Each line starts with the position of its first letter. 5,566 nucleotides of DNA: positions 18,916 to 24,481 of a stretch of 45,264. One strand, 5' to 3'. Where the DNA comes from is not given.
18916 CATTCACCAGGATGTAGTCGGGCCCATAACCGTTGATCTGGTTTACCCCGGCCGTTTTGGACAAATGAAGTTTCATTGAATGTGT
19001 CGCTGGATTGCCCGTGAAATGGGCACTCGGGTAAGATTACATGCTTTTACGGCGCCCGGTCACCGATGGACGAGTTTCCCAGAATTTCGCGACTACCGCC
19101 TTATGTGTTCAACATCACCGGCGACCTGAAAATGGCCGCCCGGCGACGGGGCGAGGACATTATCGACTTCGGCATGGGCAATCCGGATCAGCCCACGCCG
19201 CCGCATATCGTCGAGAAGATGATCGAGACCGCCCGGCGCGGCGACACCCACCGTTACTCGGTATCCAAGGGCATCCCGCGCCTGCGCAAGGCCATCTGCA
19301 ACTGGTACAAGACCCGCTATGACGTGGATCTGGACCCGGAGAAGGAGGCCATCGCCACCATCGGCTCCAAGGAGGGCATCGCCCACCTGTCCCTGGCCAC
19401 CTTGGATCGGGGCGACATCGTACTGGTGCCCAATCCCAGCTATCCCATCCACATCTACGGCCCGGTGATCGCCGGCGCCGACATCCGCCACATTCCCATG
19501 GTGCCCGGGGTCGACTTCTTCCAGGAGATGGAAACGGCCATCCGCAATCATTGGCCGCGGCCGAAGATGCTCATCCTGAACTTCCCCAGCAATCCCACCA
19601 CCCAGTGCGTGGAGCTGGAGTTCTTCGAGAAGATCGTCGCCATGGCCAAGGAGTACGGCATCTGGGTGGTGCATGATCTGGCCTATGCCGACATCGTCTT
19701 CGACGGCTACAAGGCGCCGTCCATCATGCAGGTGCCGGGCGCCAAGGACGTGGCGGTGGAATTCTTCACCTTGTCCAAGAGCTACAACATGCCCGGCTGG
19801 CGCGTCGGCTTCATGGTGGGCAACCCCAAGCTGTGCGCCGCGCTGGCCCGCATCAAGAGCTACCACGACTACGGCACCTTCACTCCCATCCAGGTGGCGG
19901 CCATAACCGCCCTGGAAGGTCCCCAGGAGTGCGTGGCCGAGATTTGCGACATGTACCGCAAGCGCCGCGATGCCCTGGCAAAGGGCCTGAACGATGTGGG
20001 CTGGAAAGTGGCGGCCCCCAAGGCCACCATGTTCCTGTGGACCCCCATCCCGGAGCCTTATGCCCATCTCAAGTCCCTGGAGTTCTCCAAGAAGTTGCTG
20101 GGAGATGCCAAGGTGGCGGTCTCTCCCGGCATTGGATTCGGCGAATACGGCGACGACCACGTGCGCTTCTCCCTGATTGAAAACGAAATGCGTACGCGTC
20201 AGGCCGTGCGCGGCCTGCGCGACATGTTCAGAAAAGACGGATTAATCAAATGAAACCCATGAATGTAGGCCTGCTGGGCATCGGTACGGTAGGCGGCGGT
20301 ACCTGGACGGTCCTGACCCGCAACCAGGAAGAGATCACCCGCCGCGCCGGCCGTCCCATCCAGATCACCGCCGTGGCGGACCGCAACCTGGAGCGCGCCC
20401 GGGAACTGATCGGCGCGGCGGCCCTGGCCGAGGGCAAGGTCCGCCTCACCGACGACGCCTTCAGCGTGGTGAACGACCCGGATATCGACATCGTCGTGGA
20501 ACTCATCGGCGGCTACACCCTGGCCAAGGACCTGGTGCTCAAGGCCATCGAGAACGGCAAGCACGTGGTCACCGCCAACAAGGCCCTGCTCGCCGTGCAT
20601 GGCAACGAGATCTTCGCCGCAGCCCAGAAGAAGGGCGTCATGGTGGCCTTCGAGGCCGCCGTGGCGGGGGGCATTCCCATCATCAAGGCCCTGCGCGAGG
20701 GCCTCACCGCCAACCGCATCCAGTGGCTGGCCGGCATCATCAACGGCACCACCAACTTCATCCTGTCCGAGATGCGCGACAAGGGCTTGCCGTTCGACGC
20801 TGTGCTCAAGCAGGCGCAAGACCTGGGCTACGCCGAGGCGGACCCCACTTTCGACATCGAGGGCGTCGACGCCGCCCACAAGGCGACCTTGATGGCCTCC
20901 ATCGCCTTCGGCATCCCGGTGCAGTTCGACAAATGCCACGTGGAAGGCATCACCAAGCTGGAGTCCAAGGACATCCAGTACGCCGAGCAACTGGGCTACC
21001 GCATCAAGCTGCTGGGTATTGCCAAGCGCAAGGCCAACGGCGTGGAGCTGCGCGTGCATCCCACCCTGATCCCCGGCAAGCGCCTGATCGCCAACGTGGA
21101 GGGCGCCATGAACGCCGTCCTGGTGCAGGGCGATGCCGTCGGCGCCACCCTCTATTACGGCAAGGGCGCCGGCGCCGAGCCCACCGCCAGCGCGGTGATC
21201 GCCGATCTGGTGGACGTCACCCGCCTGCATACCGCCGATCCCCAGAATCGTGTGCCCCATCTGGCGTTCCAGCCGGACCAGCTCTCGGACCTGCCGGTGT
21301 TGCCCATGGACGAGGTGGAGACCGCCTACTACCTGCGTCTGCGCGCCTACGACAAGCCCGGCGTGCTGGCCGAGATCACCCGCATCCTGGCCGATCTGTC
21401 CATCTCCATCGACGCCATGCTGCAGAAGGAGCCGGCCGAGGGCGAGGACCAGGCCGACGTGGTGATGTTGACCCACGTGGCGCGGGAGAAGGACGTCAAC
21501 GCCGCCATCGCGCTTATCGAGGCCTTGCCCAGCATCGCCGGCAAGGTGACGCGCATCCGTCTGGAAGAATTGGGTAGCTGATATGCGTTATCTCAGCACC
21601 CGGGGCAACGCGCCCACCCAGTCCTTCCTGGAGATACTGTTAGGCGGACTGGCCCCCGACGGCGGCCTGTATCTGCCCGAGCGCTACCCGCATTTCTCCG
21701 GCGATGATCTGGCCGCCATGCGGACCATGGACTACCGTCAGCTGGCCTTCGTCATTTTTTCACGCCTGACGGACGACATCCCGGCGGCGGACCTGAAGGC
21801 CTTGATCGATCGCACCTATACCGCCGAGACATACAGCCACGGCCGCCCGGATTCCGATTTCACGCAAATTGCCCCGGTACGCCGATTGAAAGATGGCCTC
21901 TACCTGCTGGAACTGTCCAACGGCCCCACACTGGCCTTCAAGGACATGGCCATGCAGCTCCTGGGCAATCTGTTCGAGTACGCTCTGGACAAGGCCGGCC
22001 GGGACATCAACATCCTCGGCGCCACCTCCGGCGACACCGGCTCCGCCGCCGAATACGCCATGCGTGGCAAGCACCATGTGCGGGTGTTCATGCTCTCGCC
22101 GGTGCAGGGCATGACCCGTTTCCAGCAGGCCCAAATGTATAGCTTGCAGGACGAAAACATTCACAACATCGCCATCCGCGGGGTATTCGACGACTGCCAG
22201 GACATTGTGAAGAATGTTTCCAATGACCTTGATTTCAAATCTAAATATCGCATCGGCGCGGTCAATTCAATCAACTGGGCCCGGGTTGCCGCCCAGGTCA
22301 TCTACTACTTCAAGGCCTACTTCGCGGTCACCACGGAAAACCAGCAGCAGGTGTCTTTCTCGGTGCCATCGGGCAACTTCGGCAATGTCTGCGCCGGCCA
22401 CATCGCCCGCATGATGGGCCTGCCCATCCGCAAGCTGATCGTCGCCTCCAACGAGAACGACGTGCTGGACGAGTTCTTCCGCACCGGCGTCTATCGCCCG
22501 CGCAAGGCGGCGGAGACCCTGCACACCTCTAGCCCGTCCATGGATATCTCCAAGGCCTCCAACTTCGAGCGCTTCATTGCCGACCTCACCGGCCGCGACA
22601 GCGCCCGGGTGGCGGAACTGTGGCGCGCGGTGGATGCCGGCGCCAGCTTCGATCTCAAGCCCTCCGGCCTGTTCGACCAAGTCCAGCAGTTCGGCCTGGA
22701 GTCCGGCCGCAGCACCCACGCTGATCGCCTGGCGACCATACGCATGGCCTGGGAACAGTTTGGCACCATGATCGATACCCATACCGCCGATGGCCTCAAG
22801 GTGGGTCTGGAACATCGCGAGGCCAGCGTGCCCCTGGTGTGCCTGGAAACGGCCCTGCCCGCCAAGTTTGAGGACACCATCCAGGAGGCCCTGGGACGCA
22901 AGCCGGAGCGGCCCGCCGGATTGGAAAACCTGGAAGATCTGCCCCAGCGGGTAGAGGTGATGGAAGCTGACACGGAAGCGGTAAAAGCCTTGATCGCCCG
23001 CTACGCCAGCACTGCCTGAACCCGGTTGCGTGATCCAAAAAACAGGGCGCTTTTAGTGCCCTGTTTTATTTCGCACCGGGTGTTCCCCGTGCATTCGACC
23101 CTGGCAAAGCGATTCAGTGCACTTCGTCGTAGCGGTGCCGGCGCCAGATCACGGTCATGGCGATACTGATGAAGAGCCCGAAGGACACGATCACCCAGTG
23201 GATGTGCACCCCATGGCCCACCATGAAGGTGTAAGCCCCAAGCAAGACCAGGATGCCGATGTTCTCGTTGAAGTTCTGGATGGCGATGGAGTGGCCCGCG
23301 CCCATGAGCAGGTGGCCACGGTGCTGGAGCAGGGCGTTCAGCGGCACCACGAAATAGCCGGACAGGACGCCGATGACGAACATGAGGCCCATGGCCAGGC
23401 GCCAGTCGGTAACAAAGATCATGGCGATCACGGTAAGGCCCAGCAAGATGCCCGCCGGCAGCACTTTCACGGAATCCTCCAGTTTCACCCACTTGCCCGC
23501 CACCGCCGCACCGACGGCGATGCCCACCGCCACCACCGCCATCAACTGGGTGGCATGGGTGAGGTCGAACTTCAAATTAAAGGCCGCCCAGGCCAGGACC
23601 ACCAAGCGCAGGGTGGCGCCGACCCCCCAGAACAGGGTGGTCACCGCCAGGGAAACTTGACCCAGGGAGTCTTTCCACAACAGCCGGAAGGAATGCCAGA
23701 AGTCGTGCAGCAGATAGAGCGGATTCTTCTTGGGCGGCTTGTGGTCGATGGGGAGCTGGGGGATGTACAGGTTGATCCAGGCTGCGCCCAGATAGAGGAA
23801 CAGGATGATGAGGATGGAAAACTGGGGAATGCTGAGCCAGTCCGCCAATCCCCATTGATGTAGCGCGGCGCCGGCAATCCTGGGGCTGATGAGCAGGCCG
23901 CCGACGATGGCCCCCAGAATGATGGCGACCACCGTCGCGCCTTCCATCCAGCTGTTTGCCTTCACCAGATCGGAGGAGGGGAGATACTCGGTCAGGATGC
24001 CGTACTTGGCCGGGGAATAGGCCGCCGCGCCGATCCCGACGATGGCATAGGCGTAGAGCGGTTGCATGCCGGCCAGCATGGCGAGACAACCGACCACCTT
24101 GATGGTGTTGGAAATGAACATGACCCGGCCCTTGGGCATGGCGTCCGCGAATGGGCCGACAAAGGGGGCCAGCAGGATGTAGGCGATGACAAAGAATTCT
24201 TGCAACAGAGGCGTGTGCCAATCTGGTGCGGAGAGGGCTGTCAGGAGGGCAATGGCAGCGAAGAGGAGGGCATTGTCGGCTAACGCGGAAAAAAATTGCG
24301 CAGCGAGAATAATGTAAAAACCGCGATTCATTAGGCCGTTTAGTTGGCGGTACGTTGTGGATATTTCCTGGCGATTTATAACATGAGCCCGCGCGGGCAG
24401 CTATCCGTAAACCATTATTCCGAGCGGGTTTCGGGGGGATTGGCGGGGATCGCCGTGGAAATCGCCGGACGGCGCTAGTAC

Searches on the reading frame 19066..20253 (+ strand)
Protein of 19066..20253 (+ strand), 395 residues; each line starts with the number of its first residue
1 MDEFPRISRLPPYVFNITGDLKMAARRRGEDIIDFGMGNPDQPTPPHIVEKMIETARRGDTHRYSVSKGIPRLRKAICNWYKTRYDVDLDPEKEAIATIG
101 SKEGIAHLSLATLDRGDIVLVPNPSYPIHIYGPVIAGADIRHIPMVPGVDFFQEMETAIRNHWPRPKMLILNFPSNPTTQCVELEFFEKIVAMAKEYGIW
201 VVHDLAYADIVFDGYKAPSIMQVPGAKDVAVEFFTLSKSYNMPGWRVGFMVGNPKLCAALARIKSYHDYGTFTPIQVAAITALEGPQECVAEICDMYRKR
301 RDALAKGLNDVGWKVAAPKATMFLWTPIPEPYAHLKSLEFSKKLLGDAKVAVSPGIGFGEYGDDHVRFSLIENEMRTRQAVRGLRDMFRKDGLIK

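Call 53: search_protein_families(library=pfam, proteins=[window:19066-20253:+], max_evalue=0.0001)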
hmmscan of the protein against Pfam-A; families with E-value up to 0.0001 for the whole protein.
window:19066-20253:+ (395 aa): 1 family
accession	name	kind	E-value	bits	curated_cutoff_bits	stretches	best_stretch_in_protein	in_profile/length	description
PF00155.27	Aminotran_1_2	-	6.8e-62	210.2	19.7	1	31-374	2-352/361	Aminotransferase class I and II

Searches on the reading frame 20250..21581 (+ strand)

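Call 53: search_protein_families(library=pfam, proteins=[window:20250-21581:+], max_evalue=0.0001)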
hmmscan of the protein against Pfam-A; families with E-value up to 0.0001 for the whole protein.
window:20250-21581:+ (443 aa): 4 families
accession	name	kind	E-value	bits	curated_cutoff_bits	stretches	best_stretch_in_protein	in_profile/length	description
PF00742.24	Homoserine_dh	-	2.3e-65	220.1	22.9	1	143-321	1-173/173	Homoserine dehydrogenase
PF03447.22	NAD_binding_3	-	4.6e-24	85.8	24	1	10-135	1-116/116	Homoserine dehydrogenase, NAD binding domain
PF01842.31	ACT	-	1.3e-12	47.6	27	1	360-427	1-65/66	ACT domain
PF01408.29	GFO_IDH_MocA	-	4e-07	31.2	24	1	4-133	1-117/120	Oxidoreductase family, NAD-binding Rossmann fold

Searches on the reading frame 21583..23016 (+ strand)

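Call 24: search_protein_families(library=pfam, proteins=[window:21583-23016:+], max_evalue=0.001)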
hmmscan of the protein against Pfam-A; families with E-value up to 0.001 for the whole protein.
window:21583-23016:+ (478 aa): 3 families
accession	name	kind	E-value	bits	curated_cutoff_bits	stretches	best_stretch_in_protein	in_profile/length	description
PF14821.11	Thr_synth_N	-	1.4e-25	89.7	25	1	2-79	1-79/79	Threonine synthase N terminus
PF00291.31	PALP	-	3.8e-11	43.3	35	1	101-322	15-222/295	Pyridoxal-phosphate dependent enzyme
PF24857.1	THR4_C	-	2.3e-08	34.5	27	1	410-472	14-84/85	Threonine synthase, C-terminal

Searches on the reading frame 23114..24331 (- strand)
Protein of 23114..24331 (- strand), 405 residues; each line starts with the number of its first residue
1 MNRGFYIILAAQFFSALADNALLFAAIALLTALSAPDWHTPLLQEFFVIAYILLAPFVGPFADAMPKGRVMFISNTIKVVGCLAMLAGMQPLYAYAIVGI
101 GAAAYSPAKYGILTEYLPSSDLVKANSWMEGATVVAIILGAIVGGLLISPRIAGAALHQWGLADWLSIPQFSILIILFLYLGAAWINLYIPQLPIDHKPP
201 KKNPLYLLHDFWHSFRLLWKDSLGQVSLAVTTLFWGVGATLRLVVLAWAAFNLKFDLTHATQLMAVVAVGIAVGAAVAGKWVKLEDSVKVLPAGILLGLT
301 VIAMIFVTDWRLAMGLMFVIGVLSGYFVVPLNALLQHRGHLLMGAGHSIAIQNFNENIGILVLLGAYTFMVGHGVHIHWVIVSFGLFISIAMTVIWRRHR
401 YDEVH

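Call 24: search_protein_families(library=pfam, proteins=[window:23114-24331:-], max_evalue=0.001)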
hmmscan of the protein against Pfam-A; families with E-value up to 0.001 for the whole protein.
window:23114-24331:- (405 aa): 1 family
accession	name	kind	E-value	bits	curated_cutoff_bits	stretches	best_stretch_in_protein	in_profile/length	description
PF07690.21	MFS_1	-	4.5e-20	72.3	33.4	1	9-360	2-343/347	Major Facilitator Superfamily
